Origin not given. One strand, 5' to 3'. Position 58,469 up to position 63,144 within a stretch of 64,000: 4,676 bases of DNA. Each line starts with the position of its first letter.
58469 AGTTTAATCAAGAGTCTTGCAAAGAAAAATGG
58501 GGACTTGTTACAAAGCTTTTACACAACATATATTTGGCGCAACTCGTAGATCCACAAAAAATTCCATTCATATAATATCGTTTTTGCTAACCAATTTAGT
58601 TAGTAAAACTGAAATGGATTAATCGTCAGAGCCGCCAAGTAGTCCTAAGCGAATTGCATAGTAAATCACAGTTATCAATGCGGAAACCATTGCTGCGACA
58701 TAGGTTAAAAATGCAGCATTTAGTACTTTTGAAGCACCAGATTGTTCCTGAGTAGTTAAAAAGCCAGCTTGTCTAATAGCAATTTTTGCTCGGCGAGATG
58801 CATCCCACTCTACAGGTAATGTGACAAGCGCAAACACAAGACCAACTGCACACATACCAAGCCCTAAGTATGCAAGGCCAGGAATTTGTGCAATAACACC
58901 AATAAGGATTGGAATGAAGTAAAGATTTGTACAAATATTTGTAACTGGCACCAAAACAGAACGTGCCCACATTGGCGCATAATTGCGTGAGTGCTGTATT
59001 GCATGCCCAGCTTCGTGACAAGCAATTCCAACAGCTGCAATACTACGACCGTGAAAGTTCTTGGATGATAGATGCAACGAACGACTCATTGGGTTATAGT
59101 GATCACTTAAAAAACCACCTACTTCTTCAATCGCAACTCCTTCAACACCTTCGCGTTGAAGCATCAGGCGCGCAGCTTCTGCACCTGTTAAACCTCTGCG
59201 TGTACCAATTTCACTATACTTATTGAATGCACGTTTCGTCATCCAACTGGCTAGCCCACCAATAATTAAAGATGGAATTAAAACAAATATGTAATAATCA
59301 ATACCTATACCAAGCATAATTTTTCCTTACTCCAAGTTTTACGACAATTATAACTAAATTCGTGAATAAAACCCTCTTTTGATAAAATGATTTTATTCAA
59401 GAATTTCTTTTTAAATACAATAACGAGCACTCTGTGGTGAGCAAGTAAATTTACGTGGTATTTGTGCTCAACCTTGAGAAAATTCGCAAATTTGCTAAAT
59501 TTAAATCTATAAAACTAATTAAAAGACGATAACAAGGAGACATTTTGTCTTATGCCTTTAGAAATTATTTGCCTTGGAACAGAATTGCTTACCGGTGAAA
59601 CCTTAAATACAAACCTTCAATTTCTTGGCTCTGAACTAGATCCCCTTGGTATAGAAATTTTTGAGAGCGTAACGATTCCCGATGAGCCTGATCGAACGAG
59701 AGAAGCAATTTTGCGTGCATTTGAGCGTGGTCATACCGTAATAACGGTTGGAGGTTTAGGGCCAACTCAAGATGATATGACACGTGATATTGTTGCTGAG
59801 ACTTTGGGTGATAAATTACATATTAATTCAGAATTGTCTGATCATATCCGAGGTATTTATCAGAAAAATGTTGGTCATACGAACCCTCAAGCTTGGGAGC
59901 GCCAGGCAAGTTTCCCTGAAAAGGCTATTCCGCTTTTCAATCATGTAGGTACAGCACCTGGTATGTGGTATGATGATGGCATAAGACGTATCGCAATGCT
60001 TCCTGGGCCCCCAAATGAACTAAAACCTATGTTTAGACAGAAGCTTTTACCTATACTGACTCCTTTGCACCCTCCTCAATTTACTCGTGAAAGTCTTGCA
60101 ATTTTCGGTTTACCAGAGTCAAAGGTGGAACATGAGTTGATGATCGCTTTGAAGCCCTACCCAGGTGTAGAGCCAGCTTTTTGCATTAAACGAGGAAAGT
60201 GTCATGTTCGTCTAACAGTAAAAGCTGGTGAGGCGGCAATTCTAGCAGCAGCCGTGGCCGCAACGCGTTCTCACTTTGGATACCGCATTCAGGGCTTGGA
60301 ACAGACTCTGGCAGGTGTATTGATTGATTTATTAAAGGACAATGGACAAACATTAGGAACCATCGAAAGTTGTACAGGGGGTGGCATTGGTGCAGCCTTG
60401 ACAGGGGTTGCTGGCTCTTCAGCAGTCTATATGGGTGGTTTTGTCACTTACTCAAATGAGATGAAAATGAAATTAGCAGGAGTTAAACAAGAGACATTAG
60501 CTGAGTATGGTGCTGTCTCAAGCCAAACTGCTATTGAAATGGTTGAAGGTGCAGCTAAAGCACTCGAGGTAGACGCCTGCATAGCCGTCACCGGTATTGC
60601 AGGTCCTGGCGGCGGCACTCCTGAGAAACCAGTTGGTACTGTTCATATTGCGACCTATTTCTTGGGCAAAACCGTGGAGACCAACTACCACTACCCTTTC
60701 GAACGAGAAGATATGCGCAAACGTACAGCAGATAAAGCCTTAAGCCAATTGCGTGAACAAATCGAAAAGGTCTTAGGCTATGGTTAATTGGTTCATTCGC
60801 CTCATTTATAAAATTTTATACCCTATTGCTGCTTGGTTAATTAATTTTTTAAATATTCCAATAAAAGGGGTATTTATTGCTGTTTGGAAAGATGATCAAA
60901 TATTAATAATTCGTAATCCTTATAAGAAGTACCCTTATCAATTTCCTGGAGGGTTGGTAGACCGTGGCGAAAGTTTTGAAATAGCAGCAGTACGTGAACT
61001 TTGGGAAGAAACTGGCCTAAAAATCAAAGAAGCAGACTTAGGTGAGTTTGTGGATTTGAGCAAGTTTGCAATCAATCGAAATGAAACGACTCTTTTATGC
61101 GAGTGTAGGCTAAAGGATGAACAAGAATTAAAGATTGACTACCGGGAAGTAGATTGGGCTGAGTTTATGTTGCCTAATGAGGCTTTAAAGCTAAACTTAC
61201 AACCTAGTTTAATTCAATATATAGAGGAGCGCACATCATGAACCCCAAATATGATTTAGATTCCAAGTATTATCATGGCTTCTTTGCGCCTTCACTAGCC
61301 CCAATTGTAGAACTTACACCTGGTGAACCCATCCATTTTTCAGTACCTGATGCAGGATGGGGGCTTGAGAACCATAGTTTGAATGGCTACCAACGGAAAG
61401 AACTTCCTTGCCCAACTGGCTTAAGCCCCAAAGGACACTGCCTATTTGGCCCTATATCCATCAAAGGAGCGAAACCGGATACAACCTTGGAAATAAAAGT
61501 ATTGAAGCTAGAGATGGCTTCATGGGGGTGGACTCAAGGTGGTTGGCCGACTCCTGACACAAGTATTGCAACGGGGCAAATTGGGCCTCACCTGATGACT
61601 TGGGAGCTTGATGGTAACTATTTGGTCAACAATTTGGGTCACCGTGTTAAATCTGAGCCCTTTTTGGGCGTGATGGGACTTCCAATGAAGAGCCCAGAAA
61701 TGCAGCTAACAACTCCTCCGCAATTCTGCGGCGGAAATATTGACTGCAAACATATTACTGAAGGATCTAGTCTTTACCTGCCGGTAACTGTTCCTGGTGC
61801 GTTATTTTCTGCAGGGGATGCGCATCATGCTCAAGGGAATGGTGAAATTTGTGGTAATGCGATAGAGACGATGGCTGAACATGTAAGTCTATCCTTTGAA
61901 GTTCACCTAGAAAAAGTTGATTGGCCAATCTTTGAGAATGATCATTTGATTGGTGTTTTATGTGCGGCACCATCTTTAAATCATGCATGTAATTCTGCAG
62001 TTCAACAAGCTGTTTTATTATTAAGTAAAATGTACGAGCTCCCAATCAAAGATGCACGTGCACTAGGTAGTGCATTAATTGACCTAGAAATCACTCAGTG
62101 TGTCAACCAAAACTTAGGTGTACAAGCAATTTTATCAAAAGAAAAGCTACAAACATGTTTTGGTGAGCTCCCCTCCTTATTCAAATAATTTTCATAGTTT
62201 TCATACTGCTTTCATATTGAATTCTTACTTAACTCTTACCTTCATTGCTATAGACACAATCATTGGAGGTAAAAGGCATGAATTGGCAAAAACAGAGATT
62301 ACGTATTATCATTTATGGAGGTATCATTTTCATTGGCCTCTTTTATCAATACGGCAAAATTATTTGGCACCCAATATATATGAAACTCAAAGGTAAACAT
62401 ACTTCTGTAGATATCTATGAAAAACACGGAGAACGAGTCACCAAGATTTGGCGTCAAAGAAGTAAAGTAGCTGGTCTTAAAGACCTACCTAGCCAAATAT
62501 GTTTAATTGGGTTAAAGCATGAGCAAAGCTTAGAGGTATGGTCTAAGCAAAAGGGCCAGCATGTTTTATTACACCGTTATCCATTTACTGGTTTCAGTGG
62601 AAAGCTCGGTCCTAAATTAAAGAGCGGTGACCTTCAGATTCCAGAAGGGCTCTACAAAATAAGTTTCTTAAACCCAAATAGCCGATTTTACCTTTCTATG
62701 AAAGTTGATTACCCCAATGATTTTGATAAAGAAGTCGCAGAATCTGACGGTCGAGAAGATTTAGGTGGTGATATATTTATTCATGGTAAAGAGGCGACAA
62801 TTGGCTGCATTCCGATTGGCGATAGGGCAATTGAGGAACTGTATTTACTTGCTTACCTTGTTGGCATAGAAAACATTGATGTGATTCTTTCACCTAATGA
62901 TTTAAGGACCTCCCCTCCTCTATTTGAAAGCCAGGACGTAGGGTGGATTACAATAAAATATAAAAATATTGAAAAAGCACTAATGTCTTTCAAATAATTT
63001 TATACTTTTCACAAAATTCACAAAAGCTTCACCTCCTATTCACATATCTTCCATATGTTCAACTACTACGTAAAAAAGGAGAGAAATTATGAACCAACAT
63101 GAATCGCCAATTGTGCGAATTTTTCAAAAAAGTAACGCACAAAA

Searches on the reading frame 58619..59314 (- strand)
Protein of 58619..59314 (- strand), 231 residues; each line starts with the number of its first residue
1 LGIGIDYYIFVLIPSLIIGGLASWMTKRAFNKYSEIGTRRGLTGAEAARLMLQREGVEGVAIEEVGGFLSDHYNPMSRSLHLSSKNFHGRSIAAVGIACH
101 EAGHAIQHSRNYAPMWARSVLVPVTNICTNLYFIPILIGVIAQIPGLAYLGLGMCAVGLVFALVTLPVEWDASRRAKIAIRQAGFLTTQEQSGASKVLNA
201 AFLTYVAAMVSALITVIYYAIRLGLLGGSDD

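Call 31: search_protein_families(library=pfam, proteins=[window:58619-59314:-], max_evalue=0.001)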
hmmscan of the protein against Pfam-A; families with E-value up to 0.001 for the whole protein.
window:58619-59314:- (231 aa): 1 family
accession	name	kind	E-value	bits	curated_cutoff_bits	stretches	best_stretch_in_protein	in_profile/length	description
PF04298.18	Zn_peptidase_2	-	8.9e-75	251.4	27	1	8-221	1-215/218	Putative neutral zinc metallopeptidase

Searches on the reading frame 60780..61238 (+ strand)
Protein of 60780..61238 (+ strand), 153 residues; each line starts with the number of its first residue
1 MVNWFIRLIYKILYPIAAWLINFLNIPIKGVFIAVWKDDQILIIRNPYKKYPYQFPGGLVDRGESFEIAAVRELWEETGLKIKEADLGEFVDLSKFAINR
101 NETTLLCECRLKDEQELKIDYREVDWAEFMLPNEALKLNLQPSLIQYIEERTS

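Call 31: search_protein_families(library=pfam, proteins=[window:60780-61238:+], max_evalue=0.001)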
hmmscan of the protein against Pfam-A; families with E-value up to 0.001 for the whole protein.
window:60780-61238:+ (153 aa): 1 family
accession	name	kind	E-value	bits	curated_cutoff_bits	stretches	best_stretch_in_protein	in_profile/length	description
PF00293.34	NUDIX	-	3.9e-17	62.9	21.1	1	30-145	5-128/134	NUDIX domain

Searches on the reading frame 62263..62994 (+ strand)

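Call 31: search_protein_families(library=pfam, proteins=[window:62263-62994:+], max_evalue=0.001)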
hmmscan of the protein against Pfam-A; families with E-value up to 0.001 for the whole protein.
window:62263-62994:+ (244 aa): 1 family
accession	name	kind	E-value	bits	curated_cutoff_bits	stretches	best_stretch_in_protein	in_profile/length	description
PF03734.19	YkuD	-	2.4e-05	25.4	23.4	1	91-195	15-136/146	L,D-transpeptidase catalytic domain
